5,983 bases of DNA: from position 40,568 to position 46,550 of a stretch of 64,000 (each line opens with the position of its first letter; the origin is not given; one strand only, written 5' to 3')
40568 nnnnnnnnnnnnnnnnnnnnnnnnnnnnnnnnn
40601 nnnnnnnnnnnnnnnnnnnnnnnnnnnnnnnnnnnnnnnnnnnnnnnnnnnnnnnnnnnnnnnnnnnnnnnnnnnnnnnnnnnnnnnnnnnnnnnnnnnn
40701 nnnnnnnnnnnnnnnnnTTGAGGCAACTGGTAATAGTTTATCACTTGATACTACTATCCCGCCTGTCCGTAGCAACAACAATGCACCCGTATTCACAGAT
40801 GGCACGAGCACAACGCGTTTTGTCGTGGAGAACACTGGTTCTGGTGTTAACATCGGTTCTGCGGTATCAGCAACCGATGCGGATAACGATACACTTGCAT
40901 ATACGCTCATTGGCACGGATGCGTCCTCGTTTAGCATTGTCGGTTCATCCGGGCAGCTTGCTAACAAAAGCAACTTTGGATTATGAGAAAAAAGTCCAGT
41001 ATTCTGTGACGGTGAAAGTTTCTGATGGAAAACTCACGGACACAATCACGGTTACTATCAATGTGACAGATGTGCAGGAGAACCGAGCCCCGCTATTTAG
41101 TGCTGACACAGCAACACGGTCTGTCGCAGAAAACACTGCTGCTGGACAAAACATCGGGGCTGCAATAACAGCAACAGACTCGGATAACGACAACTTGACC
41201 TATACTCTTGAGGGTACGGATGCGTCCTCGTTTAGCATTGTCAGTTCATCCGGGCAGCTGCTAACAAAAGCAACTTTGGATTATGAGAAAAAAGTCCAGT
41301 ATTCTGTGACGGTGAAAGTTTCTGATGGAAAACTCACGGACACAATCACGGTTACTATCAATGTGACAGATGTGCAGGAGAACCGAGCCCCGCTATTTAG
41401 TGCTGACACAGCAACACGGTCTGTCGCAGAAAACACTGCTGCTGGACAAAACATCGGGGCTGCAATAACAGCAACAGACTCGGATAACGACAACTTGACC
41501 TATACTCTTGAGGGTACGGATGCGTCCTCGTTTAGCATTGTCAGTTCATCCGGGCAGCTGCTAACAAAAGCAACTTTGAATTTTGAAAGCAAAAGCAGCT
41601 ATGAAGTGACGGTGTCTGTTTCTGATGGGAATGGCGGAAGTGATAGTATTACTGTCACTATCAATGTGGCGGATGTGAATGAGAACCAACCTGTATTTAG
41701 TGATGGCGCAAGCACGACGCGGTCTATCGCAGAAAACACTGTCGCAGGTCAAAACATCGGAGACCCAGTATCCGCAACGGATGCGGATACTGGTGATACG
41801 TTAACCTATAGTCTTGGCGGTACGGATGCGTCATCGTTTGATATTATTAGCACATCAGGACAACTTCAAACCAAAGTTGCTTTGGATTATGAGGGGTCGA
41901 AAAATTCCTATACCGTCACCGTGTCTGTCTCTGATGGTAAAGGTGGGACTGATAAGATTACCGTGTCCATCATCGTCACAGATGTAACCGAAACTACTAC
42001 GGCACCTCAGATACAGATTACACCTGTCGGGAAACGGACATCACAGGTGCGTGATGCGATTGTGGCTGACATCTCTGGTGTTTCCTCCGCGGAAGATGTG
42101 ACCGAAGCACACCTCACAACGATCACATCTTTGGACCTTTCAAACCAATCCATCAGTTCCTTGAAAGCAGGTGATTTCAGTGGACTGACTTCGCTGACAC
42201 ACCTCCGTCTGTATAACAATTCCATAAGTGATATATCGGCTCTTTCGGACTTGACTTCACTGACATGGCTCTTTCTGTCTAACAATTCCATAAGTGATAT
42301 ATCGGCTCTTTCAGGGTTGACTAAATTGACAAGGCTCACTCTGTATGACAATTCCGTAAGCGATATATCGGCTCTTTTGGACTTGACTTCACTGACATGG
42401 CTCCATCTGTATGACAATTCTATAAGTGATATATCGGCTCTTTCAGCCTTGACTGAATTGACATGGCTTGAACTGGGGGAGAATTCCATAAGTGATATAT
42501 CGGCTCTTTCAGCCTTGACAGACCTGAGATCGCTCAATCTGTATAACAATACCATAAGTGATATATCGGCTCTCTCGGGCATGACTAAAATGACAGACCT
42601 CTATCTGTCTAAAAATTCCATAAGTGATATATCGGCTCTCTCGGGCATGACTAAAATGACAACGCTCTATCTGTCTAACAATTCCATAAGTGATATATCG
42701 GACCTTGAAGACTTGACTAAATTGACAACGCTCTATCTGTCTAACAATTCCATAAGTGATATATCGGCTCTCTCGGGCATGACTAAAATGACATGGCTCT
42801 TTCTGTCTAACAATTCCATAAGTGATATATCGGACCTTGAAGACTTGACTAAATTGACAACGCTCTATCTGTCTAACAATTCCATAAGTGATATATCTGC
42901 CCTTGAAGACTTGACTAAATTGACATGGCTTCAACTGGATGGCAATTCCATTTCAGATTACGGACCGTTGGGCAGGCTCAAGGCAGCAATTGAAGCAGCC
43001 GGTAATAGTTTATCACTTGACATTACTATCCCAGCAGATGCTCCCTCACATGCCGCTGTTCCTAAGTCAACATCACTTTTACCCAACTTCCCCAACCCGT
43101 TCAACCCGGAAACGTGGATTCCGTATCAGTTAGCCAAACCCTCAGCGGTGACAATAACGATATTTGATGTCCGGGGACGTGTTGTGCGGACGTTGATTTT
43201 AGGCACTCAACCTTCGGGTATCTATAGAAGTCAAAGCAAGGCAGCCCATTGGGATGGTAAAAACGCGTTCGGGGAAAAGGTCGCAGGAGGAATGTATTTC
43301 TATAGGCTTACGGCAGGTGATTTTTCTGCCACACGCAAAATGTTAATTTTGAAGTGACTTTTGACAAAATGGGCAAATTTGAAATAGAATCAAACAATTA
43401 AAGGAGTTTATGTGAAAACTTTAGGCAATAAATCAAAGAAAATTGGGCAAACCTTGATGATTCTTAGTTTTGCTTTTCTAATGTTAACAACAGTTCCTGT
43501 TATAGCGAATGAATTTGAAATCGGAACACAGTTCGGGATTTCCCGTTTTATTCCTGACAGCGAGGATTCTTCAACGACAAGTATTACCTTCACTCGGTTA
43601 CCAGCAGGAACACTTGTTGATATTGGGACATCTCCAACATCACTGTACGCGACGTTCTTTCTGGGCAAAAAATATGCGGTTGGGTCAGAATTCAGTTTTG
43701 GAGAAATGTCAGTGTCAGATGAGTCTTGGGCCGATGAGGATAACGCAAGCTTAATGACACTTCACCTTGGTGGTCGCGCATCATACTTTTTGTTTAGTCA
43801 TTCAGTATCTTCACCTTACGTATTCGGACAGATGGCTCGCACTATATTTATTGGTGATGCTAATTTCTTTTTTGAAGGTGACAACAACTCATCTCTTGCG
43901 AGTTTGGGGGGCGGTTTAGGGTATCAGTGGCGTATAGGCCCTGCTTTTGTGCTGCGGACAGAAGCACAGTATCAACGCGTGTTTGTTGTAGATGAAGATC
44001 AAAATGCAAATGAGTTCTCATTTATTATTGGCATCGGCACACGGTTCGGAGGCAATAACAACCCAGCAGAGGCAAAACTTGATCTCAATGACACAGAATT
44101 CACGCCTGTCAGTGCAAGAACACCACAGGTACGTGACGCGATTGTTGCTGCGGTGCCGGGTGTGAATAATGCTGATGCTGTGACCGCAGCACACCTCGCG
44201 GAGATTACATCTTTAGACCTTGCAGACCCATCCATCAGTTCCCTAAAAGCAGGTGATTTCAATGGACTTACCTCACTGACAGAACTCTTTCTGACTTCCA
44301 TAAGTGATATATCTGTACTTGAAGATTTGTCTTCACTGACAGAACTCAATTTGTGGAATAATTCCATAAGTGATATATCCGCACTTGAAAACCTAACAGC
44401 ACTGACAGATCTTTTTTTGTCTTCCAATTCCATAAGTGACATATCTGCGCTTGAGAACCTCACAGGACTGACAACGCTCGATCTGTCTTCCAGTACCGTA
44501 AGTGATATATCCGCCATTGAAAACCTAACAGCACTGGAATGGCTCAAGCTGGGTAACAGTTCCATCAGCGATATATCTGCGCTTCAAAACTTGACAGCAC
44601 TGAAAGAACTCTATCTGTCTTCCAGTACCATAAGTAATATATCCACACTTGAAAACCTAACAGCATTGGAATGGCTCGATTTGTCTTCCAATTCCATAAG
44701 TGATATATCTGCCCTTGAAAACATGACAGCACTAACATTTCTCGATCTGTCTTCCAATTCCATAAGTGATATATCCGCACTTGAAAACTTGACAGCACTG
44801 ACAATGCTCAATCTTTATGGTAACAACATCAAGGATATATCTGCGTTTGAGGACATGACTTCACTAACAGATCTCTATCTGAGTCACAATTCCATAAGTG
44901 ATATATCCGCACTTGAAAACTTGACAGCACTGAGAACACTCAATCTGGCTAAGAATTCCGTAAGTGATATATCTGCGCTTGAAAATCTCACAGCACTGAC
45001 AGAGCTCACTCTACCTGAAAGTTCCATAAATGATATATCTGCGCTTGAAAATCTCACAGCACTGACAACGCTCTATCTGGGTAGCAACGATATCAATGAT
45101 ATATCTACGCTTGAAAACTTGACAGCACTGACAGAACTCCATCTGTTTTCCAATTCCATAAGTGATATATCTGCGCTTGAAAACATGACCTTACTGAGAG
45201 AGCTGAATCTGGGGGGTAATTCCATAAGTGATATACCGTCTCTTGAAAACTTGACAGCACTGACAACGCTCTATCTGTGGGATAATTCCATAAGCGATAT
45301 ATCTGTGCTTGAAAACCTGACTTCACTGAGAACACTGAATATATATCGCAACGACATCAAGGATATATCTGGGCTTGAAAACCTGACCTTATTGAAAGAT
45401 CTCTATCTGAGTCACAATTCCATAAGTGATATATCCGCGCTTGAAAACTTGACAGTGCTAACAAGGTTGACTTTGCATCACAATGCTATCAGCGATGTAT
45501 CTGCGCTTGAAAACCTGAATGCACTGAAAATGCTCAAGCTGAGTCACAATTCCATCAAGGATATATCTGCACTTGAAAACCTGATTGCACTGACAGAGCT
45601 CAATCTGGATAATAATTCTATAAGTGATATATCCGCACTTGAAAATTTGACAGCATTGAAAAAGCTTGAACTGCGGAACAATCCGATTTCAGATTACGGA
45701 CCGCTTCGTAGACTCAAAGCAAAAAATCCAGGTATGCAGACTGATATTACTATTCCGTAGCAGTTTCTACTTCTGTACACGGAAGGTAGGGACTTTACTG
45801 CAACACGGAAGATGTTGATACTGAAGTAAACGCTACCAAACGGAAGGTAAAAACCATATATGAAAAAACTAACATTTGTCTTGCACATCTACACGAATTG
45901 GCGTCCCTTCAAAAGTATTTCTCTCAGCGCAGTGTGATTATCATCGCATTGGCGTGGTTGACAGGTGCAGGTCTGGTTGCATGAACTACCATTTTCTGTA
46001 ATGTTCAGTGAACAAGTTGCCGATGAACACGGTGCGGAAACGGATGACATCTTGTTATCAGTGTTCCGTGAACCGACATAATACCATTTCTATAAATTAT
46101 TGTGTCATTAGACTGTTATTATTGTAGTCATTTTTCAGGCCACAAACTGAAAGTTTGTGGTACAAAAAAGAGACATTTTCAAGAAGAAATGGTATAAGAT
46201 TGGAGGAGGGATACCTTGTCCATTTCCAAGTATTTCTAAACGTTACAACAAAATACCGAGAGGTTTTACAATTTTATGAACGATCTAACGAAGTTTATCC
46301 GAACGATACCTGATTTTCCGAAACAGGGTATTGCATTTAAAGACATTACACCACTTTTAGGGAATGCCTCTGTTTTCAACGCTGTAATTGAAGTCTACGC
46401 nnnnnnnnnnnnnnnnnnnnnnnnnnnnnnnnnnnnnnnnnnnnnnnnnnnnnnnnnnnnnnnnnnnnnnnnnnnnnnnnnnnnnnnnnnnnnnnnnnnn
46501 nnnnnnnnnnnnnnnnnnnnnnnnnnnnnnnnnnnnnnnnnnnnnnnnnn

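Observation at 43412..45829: LRR paralog that swapped the T9SS sorting domain for an N-terminal outer-membrane beta-barrel; in-frame stop leaves a 22-codon CTD fossil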

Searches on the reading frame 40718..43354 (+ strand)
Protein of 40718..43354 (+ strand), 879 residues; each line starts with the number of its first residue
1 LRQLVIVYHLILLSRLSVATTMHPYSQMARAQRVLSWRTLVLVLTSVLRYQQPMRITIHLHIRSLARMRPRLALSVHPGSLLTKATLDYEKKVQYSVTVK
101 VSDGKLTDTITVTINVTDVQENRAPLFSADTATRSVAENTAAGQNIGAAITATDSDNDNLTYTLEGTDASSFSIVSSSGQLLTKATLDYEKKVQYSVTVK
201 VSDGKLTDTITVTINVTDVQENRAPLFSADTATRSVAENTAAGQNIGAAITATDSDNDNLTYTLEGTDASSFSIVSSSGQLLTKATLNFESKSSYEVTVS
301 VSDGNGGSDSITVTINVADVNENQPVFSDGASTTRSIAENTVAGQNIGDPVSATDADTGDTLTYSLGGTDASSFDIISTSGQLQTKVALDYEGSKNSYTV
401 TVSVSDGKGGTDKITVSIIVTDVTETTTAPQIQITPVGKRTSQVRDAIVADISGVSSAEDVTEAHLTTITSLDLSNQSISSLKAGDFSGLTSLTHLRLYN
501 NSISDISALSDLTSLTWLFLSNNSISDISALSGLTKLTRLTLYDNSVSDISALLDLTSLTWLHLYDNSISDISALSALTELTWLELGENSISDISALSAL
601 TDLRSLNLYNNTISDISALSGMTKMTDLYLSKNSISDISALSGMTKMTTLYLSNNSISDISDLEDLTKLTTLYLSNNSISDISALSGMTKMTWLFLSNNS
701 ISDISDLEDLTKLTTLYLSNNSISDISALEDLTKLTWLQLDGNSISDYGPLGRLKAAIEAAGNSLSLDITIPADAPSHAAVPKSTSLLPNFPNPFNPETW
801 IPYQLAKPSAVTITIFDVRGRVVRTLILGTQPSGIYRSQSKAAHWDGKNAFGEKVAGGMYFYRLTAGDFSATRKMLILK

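Call 9: search_protein_families(library=pfam, proteins=[window:40718-43354:+], max_evalue=0.1)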
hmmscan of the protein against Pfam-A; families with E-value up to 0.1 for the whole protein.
window:40718-43354:+ (879 aa): 25 families
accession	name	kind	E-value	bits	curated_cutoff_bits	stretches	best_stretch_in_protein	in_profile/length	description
PF12799.13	LRR_4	-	1.5e-58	193.9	27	9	646-686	2-43/44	Leucine Rich repeats (2 copies)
PF13855.12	LRR_8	-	4.9e-44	148.4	27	6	468-525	2-61/61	Leucine rich repeat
PF00028.23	Cadherin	-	8.6e-41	138.7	28.8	4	135-217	4-93/93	Cadherin domain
PF17963.7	Big_9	-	3.2e-20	73.2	23.6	3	222-316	1-89/89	Bacterial Ig domain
PF23592.1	Cadherin_CELSR2_9th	-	1e-17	64.5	36.8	3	318-409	1-90/100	CELSR2-like, ninth cadherin domain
PF00560.39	LRR_1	-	5e-13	46.9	20.6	0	668-685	1-20/23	Leucine Rich Repeat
PF14580.12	LRR_9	-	3.4e-12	46.7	30.5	3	668-743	43-123/175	Leucine-rich repeat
PF23211.1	LRR_LRWD1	-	1.8e-10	41.3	28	1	605-681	25-100/190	Leucine-rich repeat and WD repeat-containing protein 1, LRR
PF23598.1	LRR_14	-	5.1e-10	39.1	40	2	603-741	2-147/353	Leucine-rich repeat region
PF23952.1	LRR_EndoS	-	2.5e-08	34.6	27.9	1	584-677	28-116/116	Endo-beta-N-acetylglucosaminidase EndoS LRR domain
PF17803.7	Cadherin_4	-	4e-08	34.1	25.1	2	111-168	2-55/71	Bacterial cadherin-like domain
PF13860.13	FlgD_ig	-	1.2e-06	28.9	27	1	805-866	18-75/79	FlgD Ig-like domain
PF25374.1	Cadherin_FAT4_N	-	1.7e-06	28.7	35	1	134-218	7-85/85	FAT4-like, N-terminal cadherin-like domain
PF18962.6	Por_Secre_tail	-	3e-06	27.9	27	1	791-877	2-75/75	Secretion system C-terminal sorting domain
PF00801.26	PKD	-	1.7e-05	25.2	23.5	1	248-313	17-77/80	PKD domain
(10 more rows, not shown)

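Call 10: search_protein_families(library=ncbifam, proteins=[window:40718-43354:+], max_evalue=0.1)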
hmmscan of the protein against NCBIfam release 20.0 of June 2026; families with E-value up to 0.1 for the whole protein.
window:40718-43354:+ (879 aa): 8 families
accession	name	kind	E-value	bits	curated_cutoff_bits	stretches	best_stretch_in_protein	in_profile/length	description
NF033189.1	internalin_A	exception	1.4e-64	218.7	1600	2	588-755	237-404/799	class 1 internalin InlA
NF033190.2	inl_like_NEAT_1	exception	4.4e-45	154.2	1275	2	468-704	242-475/754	NEAT domain-containing leucine-rich repeat protein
NF033188.1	internalin_H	exception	2.5e-43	148.6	1050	2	600-752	97-249/548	InlH/InlC2 family class 1 internalin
NF038112.1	myxo_dep_M36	subfamily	1.3e-17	62.4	1500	1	85-464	1252-1585/1604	myxosortase-dependent M36 family metallopeptidase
TIGR04183.1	Por_Secre_tail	domain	4.9e-11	42.5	23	1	791-877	2-71/72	T9SS type A sorting domain-containing protein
NF012211.1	tand_rpt_95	domain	2e-10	40.5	90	2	251-323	18-90/98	tandem-95 repeat protein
NF052323.1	T9SSA_dep_M6i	equivalog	2.4e-06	25.8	600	1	790-867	960-1027/1043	T9SS-dependent M6-like inactivated metalloprotease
NF008966.0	PRK12311.1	equivalog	0.0015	17.7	526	0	126-201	162-237/334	30S ribosomal protein S2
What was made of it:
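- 34941..43357 (+): Upstream giant LRR/cadherin cargo gene with an intact T9SS-type CTD (43058-43357). It is split into three ORFs (34941-39038, 39022-40986, 40718-43357) by two 1-nt insertions, near 39029/39030 and near 40960. TIGR04183 scores 42.5 bits against a cut-off of 23 (calls 9, 10).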

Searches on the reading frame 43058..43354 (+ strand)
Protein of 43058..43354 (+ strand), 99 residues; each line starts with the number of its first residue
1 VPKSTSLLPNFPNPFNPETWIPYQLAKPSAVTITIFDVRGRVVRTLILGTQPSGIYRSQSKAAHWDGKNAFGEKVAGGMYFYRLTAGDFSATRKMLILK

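Call 9: search_protein_families(library=pfam, proteins=[window:43058-43354:+], max_evalue=0.1)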
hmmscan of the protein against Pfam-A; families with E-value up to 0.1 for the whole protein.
window:43058-43354:+ (99 aa): 3 families
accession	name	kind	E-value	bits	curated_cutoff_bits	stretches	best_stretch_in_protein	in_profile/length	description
PF13860.13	FlgD_ig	-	1.1e-08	35.4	27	1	25-86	18-75/79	FlgD Ig-like domain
PF18962.6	Por_Secre_tail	-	1.4e-06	29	27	1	11-97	2-75/75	Secretion system C-terminal sorting domain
PF13585.12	CHU_C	-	2e-05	25.1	27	1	54-87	40-74/86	CHU_C Type IX secretion signal domain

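Call 10: search_protein_families(library=ncbifam, proteins=[window:43058-43354:+], max_evalue=0.1)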
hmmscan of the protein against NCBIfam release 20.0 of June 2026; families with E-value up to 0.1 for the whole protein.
window:43058-43354:+ (99 aa): 10 families
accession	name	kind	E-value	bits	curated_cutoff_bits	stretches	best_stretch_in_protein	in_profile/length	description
TIGR04183.1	Por_Secre_tail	domain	3.6e-10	39.7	23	1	11-97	2-71/72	T9SS type A sorting domain-containing protein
NF033707.1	T9SS_sortase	equivalog_domain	7.7e-09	33.7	420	1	9-86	1000-1077/1095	type IX secretion system sortase PorU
NF052323.1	T9SSA_dep_M6i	equivalog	1.8e-07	29.5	600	1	10-89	960-1029/1043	T9SS-dependent M6-like inactivated metalloprotease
NF009276.0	PRK12633.1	equivalog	5.9e-07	29.4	383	1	29-91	129-186/234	flagellar basal body rod modification protein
NF005176.1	PRK06655.1-1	equivalog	8.1e-07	29.1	230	1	29-87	97-150/197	flagellar hook assembly protein FlgD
NF038113.1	T9SSA_dep_M36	equivalog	0.00014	20.2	885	1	8-97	794-868/869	T9SS-dependent M36 family metallopeptidase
NF052228.1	T9SS_PorZ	equivalog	0.0018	16.7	260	1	32-92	698-748/757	type IX secretion system anionic LPS delivery protein PorZ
NF053608.1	Lsa66_OmpA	equivalog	0.0053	15.2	700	1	58-90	200-232/581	fibronectin-binding adhesin Lsa66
NF009277.0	PRK12634.1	equivalog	0.0072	16.4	333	1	30-89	123-177/221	flagellar basal body rod modification protein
TIGR04131.1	Bac_Flav_CTERM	domain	0.014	15.6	35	0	18-95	16-80/85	T9SS type B sorting domain-containing protein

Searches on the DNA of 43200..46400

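Call 58: search_rna_families(source=window, start=43200, end=46400, threshold=evalue, max_evalue=1)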
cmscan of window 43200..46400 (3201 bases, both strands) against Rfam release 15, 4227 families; matches with E-value up to 1: 0.
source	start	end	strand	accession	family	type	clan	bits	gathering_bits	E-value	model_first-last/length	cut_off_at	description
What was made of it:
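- Tried and rejected: Rfam on 43200-46400: nothing (call 58).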
